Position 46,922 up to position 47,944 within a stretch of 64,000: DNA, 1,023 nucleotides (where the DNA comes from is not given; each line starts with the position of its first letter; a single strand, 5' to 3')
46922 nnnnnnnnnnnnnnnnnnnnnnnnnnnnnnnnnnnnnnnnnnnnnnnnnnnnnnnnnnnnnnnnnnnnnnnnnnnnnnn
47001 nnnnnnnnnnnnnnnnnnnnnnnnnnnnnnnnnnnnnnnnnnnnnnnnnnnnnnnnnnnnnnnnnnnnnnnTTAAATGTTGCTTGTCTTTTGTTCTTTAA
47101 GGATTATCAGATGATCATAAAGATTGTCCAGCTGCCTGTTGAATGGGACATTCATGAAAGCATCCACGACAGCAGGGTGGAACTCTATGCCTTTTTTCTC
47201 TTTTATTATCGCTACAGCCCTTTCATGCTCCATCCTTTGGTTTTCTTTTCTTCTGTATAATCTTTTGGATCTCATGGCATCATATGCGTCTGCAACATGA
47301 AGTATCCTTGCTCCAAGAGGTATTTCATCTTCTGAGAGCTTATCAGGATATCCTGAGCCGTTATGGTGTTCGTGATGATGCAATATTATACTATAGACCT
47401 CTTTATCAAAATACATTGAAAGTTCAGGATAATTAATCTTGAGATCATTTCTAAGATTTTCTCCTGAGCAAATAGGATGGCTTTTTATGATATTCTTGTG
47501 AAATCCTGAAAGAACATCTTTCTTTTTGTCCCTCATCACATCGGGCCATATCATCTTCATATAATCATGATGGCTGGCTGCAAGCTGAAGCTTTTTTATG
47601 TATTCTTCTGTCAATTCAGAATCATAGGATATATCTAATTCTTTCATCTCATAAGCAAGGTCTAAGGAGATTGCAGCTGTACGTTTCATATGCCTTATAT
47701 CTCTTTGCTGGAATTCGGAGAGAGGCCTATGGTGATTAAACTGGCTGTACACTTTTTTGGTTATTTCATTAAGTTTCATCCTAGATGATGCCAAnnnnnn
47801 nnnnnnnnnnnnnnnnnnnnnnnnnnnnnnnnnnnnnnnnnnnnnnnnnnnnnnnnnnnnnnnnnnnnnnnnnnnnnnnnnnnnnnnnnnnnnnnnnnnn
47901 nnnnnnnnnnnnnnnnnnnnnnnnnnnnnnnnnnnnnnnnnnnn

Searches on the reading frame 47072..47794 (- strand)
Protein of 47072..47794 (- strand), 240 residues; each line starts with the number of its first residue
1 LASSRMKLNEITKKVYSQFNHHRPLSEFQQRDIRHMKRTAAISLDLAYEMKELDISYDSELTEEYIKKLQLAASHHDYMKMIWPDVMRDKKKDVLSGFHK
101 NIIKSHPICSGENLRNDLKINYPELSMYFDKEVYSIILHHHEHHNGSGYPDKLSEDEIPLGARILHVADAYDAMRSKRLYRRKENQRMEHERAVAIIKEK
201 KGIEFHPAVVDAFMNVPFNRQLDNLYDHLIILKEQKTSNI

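Call 8: search_protein_families(library=pfam, max_evalue=0.001, proteins=[window:47072-47794:-])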
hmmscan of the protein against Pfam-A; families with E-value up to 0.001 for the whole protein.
window:47072-47794:- (240 aa): 2 families
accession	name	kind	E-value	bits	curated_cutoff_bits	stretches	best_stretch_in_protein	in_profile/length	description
PF13487.12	HD_5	-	4.5e-23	82.3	27.2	1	54-208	27-169/170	HD domain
PF01966.28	HD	-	2.1e-13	51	22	1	33-174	2-116/116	HD domain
